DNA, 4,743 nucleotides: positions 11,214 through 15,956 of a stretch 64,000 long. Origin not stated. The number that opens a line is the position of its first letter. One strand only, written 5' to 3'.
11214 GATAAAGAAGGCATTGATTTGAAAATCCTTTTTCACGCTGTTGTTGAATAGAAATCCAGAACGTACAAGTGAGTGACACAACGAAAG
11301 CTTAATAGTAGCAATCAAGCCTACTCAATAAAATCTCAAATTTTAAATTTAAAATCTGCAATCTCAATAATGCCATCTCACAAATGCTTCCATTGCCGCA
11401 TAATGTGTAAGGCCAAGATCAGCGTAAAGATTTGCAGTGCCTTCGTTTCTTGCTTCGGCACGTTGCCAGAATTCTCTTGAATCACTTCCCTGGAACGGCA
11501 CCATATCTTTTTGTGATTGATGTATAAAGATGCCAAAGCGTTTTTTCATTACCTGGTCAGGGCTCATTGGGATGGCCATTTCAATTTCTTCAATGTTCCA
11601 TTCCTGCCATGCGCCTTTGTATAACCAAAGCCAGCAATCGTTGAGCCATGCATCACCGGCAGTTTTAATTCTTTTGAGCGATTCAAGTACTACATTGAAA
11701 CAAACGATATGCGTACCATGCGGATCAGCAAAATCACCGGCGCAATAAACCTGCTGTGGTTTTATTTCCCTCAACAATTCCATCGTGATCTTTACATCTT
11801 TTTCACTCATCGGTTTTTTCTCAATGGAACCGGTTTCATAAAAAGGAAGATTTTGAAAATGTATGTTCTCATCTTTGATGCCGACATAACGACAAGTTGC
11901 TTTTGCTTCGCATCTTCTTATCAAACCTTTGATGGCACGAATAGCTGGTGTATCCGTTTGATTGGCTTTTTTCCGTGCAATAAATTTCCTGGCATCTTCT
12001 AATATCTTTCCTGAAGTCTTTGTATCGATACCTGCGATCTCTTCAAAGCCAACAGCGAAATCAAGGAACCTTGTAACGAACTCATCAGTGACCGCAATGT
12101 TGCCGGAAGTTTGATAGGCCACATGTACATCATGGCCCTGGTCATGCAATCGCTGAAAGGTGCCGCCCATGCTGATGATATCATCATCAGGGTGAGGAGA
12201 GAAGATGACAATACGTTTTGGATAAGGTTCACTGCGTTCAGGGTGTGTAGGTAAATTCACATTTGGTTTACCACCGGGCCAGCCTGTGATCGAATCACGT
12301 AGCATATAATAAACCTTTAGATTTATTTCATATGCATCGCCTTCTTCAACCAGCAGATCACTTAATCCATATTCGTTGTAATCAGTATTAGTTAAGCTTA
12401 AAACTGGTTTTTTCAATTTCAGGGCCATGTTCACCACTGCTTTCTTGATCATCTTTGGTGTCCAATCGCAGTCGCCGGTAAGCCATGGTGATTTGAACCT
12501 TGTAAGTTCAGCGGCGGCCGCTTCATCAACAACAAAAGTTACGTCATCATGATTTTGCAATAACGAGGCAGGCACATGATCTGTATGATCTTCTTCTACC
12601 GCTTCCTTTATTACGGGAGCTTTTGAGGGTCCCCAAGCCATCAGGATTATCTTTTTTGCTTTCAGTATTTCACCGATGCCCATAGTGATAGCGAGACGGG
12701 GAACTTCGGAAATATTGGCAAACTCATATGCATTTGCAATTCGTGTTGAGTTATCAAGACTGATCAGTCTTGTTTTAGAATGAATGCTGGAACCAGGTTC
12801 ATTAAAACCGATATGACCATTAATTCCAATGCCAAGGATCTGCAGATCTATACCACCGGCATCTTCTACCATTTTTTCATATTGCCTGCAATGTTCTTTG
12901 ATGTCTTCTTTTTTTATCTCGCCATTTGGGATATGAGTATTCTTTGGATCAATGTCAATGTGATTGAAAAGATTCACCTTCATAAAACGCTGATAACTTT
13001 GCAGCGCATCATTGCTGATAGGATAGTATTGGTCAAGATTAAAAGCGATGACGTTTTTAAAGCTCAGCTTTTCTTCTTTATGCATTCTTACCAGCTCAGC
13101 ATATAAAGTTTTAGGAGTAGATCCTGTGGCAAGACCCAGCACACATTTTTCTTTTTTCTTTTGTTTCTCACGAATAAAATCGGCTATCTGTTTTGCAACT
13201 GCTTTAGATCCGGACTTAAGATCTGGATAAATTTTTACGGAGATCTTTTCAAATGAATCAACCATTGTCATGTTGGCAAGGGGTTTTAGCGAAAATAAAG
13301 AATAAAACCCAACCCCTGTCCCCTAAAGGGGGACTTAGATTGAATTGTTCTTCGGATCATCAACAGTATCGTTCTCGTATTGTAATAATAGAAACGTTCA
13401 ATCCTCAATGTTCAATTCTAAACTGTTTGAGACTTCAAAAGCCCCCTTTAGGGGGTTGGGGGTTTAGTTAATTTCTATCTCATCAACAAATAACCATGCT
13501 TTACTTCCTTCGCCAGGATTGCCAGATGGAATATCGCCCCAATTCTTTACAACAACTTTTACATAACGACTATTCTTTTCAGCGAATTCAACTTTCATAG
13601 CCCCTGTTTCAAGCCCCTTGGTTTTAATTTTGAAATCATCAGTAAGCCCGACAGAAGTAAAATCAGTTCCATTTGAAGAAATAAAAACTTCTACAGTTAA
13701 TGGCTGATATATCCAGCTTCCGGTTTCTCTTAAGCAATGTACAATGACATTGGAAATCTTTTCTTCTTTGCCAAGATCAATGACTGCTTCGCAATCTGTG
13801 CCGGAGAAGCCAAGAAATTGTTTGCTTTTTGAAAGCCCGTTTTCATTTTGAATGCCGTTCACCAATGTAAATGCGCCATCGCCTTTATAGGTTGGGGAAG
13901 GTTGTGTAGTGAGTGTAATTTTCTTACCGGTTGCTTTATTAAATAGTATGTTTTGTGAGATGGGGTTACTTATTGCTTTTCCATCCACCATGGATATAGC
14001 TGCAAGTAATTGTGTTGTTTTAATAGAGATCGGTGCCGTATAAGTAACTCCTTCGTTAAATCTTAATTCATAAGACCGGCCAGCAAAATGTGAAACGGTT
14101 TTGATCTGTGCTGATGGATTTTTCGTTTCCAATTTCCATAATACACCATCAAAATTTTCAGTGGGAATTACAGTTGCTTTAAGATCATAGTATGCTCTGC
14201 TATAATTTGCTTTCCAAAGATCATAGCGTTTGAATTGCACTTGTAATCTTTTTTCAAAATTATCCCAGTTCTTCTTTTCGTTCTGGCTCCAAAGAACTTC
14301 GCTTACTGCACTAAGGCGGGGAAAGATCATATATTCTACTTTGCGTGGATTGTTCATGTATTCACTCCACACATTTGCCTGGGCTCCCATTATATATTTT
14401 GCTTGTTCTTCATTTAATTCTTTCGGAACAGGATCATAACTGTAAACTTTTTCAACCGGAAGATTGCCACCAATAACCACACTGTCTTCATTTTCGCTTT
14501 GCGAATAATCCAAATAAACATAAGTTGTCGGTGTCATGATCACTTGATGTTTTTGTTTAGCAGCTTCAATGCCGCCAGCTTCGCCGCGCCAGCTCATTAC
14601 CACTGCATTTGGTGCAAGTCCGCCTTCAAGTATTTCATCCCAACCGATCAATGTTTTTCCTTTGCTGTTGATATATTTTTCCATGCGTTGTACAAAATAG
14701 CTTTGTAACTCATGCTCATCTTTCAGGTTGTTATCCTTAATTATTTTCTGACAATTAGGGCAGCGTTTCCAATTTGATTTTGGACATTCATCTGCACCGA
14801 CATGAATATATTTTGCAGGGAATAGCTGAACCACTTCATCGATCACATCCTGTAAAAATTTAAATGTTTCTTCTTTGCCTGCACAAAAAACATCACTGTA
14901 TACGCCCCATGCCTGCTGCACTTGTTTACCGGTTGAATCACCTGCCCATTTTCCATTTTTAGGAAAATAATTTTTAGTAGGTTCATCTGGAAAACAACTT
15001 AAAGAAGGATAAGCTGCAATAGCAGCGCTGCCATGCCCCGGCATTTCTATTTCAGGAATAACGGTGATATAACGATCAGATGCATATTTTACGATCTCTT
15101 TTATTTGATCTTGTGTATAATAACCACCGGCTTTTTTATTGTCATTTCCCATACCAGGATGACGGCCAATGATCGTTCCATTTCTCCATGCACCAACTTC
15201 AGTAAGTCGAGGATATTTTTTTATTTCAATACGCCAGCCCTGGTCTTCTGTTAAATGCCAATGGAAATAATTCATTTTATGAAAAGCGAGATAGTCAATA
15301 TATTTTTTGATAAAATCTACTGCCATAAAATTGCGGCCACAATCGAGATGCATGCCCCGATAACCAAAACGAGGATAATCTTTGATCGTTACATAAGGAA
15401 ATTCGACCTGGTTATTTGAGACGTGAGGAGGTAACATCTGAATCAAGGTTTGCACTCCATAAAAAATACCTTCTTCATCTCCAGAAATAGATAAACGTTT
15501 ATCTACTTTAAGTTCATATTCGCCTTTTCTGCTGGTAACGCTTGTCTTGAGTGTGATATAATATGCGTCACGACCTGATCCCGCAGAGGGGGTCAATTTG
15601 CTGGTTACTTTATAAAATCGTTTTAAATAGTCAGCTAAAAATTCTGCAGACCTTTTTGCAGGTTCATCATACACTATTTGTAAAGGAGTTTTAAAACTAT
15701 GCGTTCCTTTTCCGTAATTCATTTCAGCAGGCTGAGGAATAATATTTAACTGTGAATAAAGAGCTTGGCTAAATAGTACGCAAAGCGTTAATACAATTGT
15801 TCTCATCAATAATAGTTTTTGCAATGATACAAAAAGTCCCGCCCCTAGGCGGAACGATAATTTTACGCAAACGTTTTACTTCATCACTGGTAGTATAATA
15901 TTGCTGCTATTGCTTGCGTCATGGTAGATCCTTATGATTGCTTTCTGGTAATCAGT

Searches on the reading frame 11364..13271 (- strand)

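Call 39: search_protein_families(library=pfam, proteins=[window:11364-13271:-], max_evalue=0.001)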
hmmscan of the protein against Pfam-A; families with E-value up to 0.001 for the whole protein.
window:11364-13271:- (635 aa): 2 families
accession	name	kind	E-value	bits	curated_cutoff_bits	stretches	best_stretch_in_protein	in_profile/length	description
PF01182.26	Glucosamine_iso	-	3.5e-23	83.1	27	1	21-243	6-221/225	Glucosamine-6-phosphate isomerases/6-phosphogluconolactonase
PF02585.22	PIG-L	-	4.5e-18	66.4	28.2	1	356-530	2-127/129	GlcNAc-PI de-N-acetylase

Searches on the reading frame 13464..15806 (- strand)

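Call 39: search_protein_families(library=pfam, proteins=[window:13464-15806:-], max_evalue=0.001)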
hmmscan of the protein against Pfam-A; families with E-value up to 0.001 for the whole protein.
window:13464-15806:- (780 aa): 2 families
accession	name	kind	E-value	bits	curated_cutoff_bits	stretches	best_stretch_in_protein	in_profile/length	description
PF00728.28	Glyco_hydro_20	-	9e-125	417.1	22.3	1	147-508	1-347/348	Glycosyl hydrolase family 20, catalytic domain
PF02838.20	Glyco_hydro_20b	-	3.9e-20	73.3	26.1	1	20-144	2-124/124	Glycosyl hydrolase family 20, domain 2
